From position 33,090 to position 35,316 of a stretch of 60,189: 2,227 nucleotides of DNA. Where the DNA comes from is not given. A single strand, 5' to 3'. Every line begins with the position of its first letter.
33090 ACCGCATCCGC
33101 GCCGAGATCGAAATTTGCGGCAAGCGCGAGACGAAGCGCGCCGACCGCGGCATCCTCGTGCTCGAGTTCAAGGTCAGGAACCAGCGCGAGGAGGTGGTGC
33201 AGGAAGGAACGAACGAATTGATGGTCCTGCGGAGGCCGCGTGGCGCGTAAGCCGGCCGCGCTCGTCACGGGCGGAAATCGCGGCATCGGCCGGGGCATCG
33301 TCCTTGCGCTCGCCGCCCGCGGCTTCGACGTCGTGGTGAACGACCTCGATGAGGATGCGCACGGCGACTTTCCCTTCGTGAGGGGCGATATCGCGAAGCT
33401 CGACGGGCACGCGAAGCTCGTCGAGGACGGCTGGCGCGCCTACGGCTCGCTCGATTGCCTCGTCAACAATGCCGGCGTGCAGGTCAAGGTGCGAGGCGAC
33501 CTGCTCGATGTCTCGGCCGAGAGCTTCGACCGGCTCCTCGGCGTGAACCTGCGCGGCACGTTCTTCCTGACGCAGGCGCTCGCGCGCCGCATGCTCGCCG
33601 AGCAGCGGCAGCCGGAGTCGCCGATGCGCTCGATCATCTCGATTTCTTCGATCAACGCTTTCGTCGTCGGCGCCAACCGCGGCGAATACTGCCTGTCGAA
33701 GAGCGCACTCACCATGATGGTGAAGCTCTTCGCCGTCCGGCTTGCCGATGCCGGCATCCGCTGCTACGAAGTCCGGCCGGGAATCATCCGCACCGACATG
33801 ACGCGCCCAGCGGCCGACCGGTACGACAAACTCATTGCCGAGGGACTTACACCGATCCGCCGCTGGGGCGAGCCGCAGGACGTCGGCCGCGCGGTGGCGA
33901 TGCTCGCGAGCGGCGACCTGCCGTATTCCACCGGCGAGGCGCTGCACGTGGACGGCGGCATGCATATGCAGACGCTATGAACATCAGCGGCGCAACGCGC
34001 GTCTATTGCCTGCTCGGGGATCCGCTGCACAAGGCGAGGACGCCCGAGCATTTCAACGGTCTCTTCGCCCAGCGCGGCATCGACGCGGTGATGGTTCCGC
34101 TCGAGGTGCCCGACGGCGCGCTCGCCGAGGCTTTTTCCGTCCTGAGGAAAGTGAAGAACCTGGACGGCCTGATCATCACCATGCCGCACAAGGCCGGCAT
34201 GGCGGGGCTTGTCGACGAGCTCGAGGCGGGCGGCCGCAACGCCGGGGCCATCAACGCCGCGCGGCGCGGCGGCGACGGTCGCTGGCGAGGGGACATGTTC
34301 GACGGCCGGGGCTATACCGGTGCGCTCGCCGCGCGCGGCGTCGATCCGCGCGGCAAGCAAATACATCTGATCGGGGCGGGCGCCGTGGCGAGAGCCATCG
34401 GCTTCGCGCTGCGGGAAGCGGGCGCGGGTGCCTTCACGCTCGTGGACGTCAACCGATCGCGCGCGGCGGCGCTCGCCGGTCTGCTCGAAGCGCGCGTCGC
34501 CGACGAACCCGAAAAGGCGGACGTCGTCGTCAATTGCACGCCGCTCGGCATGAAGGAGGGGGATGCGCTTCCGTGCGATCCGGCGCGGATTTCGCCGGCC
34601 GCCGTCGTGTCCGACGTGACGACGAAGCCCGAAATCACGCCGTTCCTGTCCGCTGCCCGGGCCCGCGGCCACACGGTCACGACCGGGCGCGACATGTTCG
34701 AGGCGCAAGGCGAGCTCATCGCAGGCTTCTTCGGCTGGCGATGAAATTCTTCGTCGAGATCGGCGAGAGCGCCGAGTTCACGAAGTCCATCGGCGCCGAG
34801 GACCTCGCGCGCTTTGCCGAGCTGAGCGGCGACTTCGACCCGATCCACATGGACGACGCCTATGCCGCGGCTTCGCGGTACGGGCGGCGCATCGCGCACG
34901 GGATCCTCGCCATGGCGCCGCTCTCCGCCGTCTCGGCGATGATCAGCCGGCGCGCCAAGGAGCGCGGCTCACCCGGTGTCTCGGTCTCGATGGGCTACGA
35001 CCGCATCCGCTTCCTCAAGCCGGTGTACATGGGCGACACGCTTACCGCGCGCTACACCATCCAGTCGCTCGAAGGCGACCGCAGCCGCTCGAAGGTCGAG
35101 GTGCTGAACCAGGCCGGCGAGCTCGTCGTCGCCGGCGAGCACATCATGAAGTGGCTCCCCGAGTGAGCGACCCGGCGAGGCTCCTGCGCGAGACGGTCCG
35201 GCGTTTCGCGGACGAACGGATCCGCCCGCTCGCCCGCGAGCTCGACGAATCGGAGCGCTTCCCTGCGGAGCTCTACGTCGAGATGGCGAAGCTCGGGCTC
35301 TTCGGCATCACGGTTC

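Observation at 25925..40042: TetR-gated 14-gene locus joining a sugar-type module to a CoA-thioester module and a TRAP importer: candidate uncharacterised catabolic pathway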

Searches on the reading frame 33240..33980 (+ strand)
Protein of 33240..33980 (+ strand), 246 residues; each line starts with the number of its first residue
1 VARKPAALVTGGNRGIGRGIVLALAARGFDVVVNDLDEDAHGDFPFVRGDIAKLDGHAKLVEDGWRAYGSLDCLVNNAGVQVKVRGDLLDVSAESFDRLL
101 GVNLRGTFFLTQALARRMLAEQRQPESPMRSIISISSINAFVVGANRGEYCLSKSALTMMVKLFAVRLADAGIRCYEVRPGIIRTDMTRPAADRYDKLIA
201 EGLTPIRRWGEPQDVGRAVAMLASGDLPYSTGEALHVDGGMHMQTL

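Call 5: search_protein_families(library=pfam, proteins=[window:33240-33980:+], max_evalue=0.01)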
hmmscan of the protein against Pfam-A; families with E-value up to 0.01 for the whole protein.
window:33240-33980:+ (246 aa): 3 families
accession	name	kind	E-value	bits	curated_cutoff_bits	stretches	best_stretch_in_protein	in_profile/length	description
PF13561.12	adh_short_C2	-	4.4e-49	167.6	27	1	13-242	5-236/236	Enoyl-(Acyl carrier protein) reductase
PF00106.31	adh_short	-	1.3e-36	126.4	26.6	1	6-193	2-192/195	short chain dehydrogenase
PF08659.16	KR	-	0.00012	22.5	22.6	0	45-160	56-159/180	KR domain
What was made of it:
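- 33240..33980 (+): g8 SDR, 3-ketoacyl reductase-like. adh_short_C2 4e-49 (call 5).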

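Call 7: search_protein_families(library=ncbifam, proteins=[window:33240-33980:+], max_evalue=0.00001)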
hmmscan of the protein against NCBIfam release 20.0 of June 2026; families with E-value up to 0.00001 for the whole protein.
window:33240-33980:+ (246 aa): 214 families (the best 25 are shown)
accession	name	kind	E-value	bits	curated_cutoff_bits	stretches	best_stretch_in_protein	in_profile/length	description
NF009386.0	PRK12745.1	equivalog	2e-104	348.3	250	1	3-246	4-259/259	3-ketoacyl-ACP reductase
NF005559.1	PRK07231.1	subfamily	1.7e-49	168.6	215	1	6-242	6-248/249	glucose 1-dehydrogenase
NF053807.1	RhamDHLra1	equivalog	5.8e-43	147.4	400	1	6-243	6-249/252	L-rhamnose 1-dehydrogenase Lra1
NF004198.0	PRK05653.1-3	equivalog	8e-43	146.7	296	1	6-243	9-248/248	3-oxoacyl-ACP reductase FabG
NF004818.0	PRK06172.1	equivalog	2.1e-41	141.9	336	1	6-242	9-251/253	SDR family oxidoreductase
TIGR01830.1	3oxo_ACP_reduc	equivalog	2.3e-41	142.1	297.75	1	7-241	1-238/239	3-oxoacyl-[acyl-carrier-protein] reductase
NF005067.0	PRK06484.1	equivalog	3.6e-39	134.7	713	1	6-242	11-252/524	short chain dehydrogenase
TIGR01832.1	kduD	equivalog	2.7e-38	131.9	338.85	1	6-241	7-245/248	2-dehydro-3-deoxy-D-gluconate 5-dehydrogenase KduD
NF005007.0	PRK06398.1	equivalog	4.4e-38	130.9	341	1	6-243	9-247/259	aldose dehydrogenase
NF009384.0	PRK12743.1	equivalog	1.8e-36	125.7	264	1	5-243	7-249/258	SDR family oxidoreductase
NF009466.0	PRK12826.1-2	subfamily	2.7e-36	125.3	222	1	6-244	5-247/248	3-oxoacyl-ACP reductase FabG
TIGR03971.1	SDR_subfam_1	subfamily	9.7e-36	123.5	300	1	47-243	69-270/271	mycofactocin-coupled SDR family oxidoreductase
NF052562.1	RADHDNL4305835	equivalog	1.3e-35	123.1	400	1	6-242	9-250/252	NADP-dependent (R)-specific alcohol dehydrogenase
NF005446.0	PRK07035.1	equivalog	3.9e-35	121.3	373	1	6-241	13-253/255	SDR family oxidoreductase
TIGR02415.1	23BDH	subfamily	8.2e-35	120.4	304.35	1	7-242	3-252/254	acetoin reductase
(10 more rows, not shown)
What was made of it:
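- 33240..33980 (+): NF009386 scores 348 bits, above its cut-off of 250 (call 7).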

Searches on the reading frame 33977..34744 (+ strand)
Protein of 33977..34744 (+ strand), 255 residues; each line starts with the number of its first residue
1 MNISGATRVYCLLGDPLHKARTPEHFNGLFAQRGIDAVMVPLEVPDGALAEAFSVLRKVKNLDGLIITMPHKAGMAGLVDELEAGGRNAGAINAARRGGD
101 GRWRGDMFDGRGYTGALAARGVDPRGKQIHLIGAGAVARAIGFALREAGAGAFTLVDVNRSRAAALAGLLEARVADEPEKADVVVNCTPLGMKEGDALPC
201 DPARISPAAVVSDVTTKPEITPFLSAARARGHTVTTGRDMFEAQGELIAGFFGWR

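Call 5: search_protein_families(library=pfam, proteins=[window:33977-34744:+], max_evalue=0.01)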
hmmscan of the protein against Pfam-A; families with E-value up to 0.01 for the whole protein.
window:33977-34744:+ (255 aa): 2 families
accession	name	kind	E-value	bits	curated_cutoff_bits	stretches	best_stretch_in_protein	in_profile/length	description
PF08501.16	Shikimate_dh_N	-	1.5e-15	57.6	27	1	12-93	1-81/83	Shikimate dehydrogenase substrate binding domain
PF02826.25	2-Hacid_dh_C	-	0.0088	15.9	25.1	0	116-191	26-102/178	D-isomer specific 2-hydroxyacid dehydrogenase, NAD binding domain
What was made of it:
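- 33977..34744 (+): g9 AroE-like shikimate-dehydrogenase-family protein, not a canonical AroE/YdiB. Shikimate_dh_N 1.5e-15 (call 5).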

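Call 7: search_protein_families(library=ncbifam, proteins=[window:33977-34744:+], max_evalue=0.00001)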
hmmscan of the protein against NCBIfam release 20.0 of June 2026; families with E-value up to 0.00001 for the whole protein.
window:33977-34744:+ (255 aa): 17 families
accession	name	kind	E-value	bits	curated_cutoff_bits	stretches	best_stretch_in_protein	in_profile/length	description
NF001319.0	PRK00258.3-3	equivalog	3.5e-41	141.1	252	1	5-245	4-249/279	shikimate dehydrogenase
NF009200.0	PRK12548.1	subfamily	1.4e-32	113.3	432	1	2-152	4-152/289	shikimate dehydrogenase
TIGR00507.1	aroE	equivalog_domain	5.8e-31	107.6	200.2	1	9-246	2-245/270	shikimate dehydrogenase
NF001312.0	PRK00258.1-4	equivalog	1.9e-30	106.1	295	1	10-253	12-262/285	shikimate dehydrogenase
NF001314.0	PRK00258.2-2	equivalog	2.9e-29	102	248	1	2-246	2-263/290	shikimate dehydrogenase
NF001322.0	PRK00258.3-6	equivalog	1.2e-28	100.3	285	1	8-245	6-242/272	shikimate dehydrogenase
NF001313.0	PRK00258.2-1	equivalog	7.4e-26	91.3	431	1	2-142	4-142/290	shikimate dehydrogenase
NF009201.0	PRK12549.1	subfamily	4.7e-23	81.8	235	1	12-244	12-258/286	shikimate dehydrogenase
NF009202.0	PRK12550.1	equivalog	5e-23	81.7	306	1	49-244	48-245/272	shikimate 5-dehydrogenase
NF006802.0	PRK09310.1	equivalog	7.8e-23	81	598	1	2-245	210-446/477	bifunctional 3-dehydroquinate dehydratase/shikimate dehydrogenase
NF001310.0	PRK00258.1-2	equivalog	4.1e-22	78.6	221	1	8-244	3-250/279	shikimate dehydrogenase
NF001315.0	PRK00258.2-4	equivalog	4.6e-21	75.2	413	1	1-141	1-137/284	shikimate dehydrogenase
NF001311.0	PRK00258.1-3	equivalog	5.5e-21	75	235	1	11-245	9-248/279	shikimate dehydrogenase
NF001316.0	PRK00258.2-5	equivalog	6.3e-20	71.6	247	1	8-249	2-240/263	shikimate dehydrogenase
NF009390.0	PRK12749.1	equivalog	2e-17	63.5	349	1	8-143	8-141/288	quinate/shikimate dehydrogenase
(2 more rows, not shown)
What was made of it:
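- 33977..34744 (+): Below every NCBIfam shikimate-DH cut-off (call 7).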

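Call 31: find_related_loci(query=window:33977-34744:+, collection=metagenome_contigs, flank=10000)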
Query window:33977-34744:+ (255 aa) in metagenome_contigs; peptide patterns used: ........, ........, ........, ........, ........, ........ (x = any residue, [..] = any of these).
174 stretches matched a pattern; 9 encode a relative of the query (tblastn E <= 1e-3); 9 distinct loci.
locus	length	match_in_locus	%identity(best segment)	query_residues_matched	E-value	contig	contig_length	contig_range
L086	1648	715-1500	56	1-254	4e-92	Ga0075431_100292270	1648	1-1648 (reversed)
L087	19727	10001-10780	50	3-254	8e-66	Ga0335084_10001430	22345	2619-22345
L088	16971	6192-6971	50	3-254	3e-64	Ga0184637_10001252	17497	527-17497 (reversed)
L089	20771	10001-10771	38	3-252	1e-38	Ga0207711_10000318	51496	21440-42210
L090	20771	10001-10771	38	3-252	1e-38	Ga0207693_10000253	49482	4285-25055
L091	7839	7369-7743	55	3-127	1e-38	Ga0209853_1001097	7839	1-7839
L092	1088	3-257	73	170-254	1e-39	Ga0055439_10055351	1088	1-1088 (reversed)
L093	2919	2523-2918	44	3-134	3e-30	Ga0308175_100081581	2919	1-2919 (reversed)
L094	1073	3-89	83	226-254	1e-10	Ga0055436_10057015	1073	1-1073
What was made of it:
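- Tried and rejected: Metagenome scan with the AroE-like protein: it gave only 9 loci (call 31).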

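Call 36: search_solved_structures(query=window:33977-34744:+, max_evalue=1e-10, show_alignments=2)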
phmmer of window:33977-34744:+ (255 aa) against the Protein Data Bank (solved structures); distinct sequences matched with E-value up to 1e-10: 23.
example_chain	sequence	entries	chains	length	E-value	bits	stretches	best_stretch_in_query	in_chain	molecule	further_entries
4k28_A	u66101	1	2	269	6.5e-42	147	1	3-253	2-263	Shikimate dehydrogenase family protein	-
2egg_A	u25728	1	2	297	2.5e-24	89.4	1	7-247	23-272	Shikimate 5-dehydrogenase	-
3tnl_A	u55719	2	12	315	7.7e-20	74.7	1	3-245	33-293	Shikimate dehydrogenase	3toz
3don_A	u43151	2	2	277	1.5e-19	73.8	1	10-246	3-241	Shikimate dehydrogenase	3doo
7cok_A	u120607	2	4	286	2.5e-19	73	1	31-246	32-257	5-ketofructose reductase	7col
2hk9_A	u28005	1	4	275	6.1e-19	71.7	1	3-245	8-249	Shikimate dehydrogenase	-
2hk7_A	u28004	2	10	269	6.3e-19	71.7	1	3-245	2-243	Shikimate dehydrogenase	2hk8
1wxd_A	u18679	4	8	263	2.1e-18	70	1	11-248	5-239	shikimate 5-dehydrogenase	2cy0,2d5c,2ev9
3t4e_A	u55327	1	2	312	1e-17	67.7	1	6-245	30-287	Quinate/shikimate dehydrogenase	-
1npd_A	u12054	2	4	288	2.4e-16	63.2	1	6-245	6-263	HYPOTHETICAL SHIKIMATE 5-DEHYDROGENASE-LIKE PROTEIN YDIB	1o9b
1vi2_A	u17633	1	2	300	3.4e-16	62.8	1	9-245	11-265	Shikimate 5-dehydrogenase 2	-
3fbt_A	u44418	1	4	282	1.5e-15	60.7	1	6-244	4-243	chorismate mutase and shikimate 5-dehydrogenase fusion protein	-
3o8q_A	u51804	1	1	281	7.2e-14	55.1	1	9-234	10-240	Shikimate 5-dehydrogenase I alpha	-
1nvt_A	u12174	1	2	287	7.3e-14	55.1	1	3-246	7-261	Shikimate 5'-dehydrogenase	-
3pgj_A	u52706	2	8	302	9e-14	54.8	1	9-234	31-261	Shikimate dehydrogenase | Shikimate 5-dehydrogenase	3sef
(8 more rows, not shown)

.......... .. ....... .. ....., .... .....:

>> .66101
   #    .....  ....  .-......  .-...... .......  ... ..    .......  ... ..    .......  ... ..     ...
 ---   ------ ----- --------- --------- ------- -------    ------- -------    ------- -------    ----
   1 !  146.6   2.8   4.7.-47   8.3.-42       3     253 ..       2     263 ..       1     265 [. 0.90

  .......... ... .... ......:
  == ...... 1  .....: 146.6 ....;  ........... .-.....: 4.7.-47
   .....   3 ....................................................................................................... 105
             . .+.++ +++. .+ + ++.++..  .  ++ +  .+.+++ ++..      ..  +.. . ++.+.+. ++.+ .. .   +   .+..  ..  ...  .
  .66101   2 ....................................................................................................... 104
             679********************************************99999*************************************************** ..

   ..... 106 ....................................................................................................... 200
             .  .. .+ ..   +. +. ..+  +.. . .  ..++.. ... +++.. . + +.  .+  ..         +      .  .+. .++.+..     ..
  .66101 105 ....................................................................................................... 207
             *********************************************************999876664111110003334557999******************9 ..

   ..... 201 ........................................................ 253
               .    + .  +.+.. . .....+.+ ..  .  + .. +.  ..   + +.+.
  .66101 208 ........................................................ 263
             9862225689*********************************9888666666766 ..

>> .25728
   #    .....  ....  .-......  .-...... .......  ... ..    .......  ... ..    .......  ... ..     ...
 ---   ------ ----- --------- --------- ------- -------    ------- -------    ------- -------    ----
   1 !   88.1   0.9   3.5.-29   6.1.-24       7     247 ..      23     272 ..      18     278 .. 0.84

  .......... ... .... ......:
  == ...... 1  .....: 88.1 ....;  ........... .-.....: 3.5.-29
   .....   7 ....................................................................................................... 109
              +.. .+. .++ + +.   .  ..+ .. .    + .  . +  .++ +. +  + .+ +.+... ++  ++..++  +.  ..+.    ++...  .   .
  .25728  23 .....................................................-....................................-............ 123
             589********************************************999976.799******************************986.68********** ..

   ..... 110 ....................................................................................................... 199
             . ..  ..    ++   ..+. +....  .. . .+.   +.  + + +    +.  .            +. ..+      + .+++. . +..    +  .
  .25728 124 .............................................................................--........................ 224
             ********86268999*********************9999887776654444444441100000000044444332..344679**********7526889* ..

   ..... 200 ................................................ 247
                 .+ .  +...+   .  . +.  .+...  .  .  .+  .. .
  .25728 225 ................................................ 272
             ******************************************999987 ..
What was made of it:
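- On Shikimate or quinate dehydrogenase (AroE/YdiB): The dyad is kept, but the positions equivalent to S14, T101 and Y215 are A, F and T in the alignment to 2egg (call 36).
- Loss of the carboxylate-binding residues in g9 would fit a thioester substrate (call 36). A sugar-acting 5-ketofructose reductase is also in this family (calls 7, 36).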

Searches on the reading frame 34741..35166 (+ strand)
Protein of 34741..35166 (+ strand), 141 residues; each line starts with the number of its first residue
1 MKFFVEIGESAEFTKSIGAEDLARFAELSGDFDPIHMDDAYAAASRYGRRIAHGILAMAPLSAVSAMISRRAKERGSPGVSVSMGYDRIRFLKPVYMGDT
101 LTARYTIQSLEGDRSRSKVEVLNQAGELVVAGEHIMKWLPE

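Call 5: search_protein_families(library=pfam, proteins=[window:34741-35166:+], max_evalue=0.01)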
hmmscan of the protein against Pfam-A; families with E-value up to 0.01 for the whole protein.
window:34741-35166:+ (141 aa): 4 families
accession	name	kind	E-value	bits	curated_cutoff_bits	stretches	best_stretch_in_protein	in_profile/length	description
PF01575.25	MaoC_dehydratas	-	8.1e-21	74.3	27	1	8-124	7-118/123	MaoC like domain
PF13452.11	FAS1_DH_region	-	4e-10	40.4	22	1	10-137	7-131/132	FAS1-like, dehydratase domain region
PF03061.28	4HBT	-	5.8e-05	23.8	20.6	1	67-129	20-78/79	Thioesterase superfamily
PF22636.2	FlK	-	0.003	18.1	27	1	80-134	41-95/103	Fluoroacetyl-CoA-specific thioesterase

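Call 7: search_protein_families(library=ncbifam, proteins=[window:34741-35166:+], max_evalue=0.00001)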
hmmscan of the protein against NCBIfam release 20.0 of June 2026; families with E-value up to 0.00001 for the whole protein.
window:34741-35166:+ (141 aa): 5 families
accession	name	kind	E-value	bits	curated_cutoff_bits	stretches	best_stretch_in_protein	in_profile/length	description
NF006045.0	PRK08190.1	subfamily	2.3e-17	63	282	1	5-134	14-137/467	bifunctional enoyl-CoA hydratase/phosphate acetyltransferase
TIGR02278.1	PaaN-DH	equivalog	4.1e-13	48.4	562.8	1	6-130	529-654/664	phenylacetic acid degradation bifunctional protein PaaZ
NF040620.1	fused_HadA_HadB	exception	2.6e-08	33.7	350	1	17-59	212-254/329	fused (3R)-hydroxyacyl-ACP dehydratase subunits HadA/HadB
NF038241.1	RipB_Ich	equivalog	9.1e-07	28.9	340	1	25-121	49-138/175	(R)-specific enoyl-CoA hydratase RipB/Ich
NF010246.0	PRK13693.1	equivalog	1.1e-06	28.7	203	1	11-59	16-64/142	(3R)-hydroxyacyl-ACP dehydratase subunit HadB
